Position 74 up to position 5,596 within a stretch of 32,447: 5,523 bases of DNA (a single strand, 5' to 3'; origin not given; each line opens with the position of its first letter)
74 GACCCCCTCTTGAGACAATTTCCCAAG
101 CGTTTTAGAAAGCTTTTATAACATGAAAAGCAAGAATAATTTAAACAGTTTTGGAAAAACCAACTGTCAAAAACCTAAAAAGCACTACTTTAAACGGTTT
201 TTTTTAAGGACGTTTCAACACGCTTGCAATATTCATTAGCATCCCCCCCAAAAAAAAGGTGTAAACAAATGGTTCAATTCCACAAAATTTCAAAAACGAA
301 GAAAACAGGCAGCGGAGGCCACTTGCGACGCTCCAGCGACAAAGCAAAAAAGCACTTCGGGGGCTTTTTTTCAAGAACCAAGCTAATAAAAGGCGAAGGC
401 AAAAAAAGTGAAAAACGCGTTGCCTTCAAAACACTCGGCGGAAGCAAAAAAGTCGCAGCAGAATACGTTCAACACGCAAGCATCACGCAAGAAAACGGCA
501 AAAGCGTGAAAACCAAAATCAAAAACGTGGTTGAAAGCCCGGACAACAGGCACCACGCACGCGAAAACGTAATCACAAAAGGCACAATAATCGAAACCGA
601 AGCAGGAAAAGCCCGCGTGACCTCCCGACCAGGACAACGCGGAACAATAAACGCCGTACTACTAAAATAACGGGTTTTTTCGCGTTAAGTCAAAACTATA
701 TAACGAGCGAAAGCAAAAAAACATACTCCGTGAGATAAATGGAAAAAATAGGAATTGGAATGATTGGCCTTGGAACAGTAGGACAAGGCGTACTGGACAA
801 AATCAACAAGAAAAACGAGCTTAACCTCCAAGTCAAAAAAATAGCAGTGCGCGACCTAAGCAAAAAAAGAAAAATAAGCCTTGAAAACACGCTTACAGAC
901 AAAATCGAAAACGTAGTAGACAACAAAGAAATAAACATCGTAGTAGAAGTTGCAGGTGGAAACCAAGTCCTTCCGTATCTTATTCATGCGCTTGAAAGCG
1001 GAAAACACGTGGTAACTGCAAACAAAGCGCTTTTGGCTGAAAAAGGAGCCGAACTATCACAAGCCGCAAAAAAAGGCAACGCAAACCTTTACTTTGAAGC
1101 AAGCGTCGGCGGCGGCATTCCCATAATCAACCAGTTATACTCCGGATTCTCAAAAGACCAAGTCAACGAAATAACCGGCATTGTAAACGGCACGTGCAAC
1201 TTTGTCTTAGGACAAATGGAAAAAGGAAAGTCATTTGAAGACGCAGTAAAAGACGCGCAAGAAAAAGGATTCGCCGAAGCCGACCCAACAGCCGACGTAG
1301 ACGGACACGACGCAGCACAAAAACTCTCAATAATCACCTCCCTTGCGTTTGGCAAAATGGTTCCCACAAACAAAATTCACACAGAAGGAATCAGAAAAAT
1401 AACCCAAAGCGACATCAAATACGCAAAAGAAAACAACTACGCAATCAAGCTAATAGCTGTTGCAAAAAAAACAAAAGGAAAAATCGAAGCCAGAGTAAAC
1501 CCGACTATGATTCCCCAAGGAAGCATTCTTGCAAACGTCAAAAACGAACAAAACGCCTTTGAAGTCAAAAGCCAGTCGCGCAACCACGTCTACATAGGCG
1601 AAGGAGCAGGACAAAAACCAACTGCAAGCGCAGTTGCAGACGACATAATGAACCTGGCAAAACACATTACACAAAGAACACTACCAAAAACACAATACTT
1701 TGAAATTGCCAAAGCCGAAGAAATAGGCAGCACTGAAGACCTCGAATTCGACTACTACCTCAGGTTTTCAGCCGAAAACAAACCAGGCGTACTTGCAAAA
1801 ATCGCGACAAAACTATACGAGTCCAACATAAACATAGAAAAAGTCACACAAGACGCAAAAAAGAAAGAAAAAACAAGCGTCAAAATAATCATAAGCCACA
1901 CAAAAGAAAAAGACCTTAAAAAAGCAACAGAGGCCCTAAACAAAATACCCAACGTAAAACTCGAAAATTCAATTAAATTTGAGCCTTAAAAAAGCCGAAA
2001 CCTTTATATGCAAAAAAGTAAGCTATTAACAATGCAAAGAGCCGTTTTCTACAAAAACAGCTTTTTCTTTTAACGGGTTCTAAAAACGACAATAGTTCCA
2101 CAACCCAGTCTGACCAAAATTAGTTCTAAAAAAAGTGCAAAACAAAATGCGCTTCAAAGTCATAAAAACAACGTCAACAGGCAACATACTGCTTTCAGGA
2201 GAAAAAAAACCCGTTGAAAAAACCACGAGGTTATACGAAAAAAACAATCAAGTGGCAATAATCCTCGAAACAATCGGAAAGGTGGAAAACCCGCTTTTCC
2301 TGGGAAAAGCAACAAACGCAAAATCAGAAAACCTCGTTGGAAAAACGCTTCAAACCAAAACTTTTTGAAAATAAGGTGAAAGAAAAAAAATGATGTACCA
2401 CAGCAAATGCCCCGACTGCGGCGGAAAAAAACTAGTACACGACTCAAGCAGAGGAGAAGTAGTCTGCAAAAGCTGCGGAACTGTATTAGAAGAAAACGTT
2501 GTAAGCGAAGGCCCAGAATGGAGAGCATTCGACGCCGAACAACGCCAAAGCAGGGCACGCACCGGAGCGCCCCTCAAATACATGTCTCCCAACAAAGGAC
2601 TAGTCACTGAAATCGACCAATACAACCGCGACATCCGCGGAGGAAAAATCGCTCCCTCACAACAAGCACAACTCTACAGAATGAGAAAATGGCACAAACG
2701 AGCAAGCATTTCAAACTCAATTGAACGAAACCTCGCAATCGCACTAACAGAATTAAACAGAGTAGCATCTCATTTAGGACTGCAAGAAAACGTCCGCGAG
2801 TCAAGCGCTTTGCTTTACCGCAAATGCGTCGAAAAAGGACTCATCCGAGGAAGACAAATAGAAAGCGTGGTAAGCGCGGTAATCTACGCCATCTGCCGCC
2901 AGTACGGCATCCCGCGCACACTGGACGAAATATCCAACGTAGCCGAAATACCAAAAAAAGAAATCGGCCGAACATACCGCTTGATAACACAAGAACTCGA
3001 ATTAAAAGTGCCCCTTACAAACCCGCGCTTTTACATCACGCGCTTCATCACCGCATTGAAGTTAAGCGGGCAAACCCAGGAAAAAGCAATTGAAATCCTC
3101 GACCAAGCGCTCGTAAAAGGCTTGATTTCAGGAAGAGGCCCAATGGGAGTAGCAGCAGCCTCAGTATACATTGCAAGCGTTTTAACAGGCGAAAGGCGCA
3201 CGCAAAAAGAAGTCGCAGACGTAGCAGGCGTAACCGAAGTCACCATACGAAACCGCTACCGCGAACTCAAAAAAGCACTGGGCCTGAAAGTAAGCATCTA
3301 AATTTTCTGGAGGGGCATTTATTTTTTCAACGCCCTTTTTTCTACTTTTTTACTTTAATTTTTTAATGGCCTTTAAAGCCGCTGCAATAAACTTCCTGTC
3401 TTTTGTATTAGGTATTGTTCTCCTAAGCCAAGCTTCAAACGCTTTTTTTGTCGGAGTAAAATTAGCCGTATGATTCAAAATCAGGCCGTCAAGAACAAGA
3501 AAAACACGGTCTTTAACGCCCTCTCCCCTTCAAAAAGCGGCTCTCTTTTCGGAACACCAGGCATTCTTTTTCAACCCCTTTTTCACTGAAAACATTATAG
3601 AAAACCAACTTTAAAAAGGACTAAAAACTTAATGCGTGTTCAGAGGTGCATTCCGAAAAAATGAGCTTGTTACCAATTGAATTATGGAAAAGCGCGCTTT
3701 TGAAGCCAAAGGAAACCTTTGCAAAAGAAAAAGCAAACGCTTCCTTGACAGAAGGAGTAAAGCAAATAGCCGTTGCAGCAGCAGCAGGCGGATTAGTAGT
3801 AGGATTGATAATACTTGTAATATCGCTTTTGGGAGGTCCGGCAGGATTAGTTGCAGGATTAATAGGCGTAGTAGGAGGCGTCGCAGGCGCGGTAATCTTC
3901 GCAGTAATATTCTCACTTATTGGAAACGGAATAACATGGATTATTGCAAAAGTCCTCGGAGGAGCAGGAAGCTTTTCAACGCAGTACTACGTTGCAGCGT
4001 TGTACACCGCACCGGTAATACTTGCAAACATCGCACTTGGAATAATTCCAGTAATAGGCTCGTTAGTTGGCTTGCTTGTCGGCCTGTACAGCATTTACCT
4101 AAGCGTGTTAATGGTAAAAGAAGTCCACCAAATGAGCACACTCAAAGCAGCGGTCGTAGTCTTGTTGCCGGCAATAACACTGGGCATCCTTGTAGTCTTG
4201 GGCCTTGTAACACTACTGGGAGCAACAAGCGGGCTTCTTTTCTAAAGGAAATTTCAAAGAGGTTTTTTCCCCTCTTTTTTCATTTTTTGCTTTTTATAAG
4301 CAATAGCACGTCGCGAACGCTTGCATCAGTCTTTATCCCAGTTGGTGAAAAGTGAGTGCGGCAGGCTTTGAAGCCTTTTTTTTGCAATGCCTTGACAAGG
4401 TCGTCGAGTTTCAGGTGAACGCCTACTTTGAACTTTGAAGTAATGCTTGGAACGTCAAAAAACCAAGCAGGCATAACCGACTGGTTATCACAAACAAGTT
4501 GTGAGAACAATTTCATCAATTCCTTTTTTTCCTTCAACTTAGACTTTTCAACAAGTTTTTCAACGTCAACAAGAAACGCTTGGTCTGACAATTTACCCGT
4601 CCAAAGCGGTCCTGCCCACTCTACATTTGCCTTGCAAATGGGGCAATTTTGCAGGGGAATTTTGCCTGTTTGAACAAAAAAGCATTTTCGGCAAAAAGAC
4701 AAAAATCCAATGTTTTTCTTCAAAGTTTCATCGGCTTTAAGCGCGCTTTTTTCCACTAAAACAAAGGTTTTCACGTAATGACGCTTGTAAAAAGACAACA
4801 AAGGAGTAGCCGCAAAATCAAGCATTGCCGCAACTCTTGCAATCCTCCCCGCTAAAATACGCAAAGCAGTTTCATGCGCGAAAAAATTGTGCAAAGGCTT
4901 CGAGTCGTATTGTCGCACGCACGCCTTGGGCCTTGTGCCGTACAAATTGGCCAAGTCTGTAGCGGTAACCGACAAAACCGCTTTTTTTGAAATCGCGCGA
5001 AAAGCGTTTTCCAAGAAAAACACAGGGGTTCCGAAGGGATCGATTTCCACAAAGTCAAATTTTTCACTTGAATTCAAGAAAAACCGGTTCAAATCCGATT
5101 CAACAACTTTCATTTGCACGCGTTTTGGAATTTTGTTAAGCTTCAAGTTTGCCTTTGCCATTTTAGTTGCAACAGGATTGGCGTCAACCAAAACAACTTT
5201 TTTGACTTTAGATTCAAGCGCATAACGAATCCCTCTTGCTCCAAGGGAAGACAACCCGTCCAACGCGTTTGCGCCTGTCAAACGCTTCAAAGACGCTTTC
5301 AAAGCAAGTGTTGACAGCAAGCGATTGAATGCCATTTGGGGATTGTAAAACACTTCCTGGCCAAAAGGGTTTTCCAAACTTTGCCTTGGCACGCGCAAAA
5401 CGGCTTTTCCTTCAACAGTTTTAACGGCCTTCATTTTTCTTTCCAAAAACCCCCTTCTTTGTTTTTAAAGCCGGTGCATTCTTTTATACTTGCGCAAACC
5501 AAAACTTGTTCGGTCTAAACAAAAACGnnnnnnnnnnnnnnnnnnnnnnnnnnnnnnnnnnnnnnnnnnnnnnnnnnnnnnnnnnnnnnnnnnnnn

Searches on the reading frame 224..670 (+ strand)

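Call 9: search_protein_families(library=pfam, max_evalue=0.001, proteins=[window:224-670:+])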
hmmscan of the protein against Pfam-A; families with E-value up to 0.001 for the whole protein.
window:224-670:+ (148 aa): 1 family
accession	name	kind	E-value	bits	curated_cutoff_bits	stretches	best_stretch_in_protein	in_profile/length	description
PF01201.27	Ribosomal_S8e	-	1.1e-24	87.6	30.2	1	23-147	3-133/133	Ribosomal protein S8e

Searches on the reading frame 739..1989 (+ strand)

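Call 8: search_protein_families(library=pfam, max_evalue=0.001, proteins=[window:739-1989:+])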
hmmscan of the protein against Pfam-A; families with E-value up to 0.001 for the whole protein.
window:739-1989:+ (416 aa): 7 families
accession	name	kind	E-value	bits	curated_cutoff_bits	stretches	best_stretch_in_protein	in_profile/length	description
PF00742.24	Homoserine_dh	-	6.8e-60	202.3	22.9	1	128-304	1-173/173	Homoserine dehydrogenase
PF03447.22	NAD_binding_3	-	6e-22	79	24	1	10-120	1-116/116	Homoserine dehydrogenase, NAD binding domain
PF01842.31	ACT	-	6.4e-13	48.7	27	1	339-404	1-65/66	ACT domain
PF22629.2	ACT_AHAS_ss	-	1.3e-08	35.4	27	1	344-406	4-65/67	AHAS small subunit-like ACT domain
PF13291.12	ACT_4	-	8.7e-08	33.2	27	1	336-407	4-76/80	ACT domain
PF03435.24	Sacchrp_dh_NADP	-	0.00017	22.4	25.1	1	6-111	1-122/129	Saccharopine dehydrogenase NADP binding domain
PF01408.29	GFO_IDH_MocA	-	0.00024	22.2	24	1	5-93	2-91/120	Oxidoreductase family, NAD-binding Rossmann fold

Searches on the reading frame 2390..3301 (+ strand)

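Call 8: search_protein_families(library=pfam, max_evalue=0.001, proteins=[window:2390-3301:+])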
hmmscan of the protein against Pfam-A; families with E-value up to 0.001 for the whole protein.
window:2390-3301:+ (303 aa): 5 families
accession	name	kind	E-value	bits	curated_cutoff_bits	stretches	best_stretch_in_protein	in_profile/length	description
PF00382.24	TFIIB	-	1.8e-44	150.1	23.6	2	206-295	2-91/92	Transcription factor TFIIB repeat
PF08271.17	Zn_Ribbon_TF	-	2e-18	66.1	29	1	6-47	2-43/43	TFIIB zinc-binding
PF01667.23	Ribosomal_S27e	-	1.5e-05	25.1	24.5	1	6-34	9-37/55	Ribosomal protein S27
PF04545.22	Sigma70_r4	-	0.00015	21.7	24.1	0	267-291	18-42/50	Sigma-70, region 4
PF21344.3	Zn_ribbon_LysW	-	0.00056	19.9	27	0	6-42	2-38/46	Alpha-aminoadipate carrier protein LysW-like, globular domain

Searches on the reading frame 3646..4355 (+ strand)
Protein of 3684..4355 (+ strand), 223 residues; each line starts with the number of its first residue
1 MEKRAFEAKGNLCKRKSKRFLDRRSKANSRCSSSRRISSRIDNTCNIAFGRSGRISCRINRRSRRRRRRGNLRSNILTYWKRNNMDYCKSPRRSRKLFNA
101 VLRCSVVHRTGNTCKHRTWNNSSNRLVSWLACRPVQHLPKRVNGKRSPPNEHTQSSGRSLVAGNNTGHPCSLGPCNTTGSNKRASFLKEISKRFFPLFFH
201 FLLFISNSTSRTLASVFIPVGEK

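Call 8: search_protein_families(library=pfam, max_evalue=0.001, proteins=[window:3684-4355:+])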
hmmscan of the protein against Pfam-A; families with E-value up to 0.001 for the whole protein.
window:3684-4355:+ (223 aa): 0 families

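Call 72: search_protein_families(library=pfam, max_evalue=1, proteins=[window:3684-4355:+, window:3646-4245:+])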
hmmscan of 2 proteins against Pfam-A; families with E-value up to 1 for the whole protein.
window:3684-4355:+ (223 aa): 0 families

window:3646-4245:+ (199 aa): 3 families
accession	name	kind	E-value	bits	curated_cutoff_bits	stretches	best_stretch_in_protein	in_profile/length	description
PF04893.22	Yip1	-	5.4e-18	65.9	28.6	1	17-185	3-171/173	Yip1 domain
PF16491.10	Peptidase_M48_N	-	0.0068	16.7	27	1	7-85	91-169/179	CAAX prenyl protease N-terminal, five membrane helices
PF20721.2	C19orf12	-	0.3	11.3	30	1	38-84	35-79/163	C19orf12-like protein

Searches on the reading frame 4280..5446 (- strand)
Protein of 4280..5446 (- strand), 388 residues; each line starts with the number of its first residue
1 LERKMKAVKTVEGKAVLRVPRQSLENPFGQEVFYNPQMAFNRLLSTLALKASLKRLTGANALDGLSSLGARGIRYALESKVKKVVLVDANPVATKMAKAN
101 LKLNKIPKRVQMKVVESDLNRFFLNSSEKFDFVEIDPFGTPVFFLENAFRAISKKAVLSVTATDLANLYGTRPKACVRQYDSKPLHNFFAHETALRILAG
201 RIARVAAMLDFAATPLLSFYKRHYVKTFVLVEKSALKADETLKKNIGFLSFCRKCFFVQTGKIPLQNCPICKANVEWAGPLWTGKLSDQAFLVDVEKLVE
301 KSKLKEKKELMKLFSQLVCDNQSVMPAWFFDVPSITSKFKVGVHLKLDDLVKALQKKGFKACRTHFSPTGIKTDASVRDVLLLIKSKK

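Call 8: search_protein_families(library=pfam, max_evalue=0.001, proteins=[window:4280-5446:-])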
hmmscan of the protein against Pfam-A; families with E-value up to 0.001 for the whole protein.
window:4280-5446:- (388 aa): 4 families
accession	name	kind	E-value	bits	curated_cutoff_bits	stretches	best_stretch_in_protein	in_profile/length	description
PF02005.22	TRM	-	1.3e-90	304.8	27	1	13-381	1-372/376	N2,N2-dimethylguanosine tRNA methyltransferase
PF02475.24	TRM5-TYW2_MTfase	-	1e-07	32.5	28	1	62-159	41-134/164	TRM5/TYW2 methyltransferase domain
PF03602.21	Cons_hypoth95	-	3.1e-06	27.4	24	1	56-160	40-144/182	Conserved hypothetical protein 95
PF05175.20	MTS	-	0.00095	19.3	23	0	53-133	27-102/170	Methyltransferase small domain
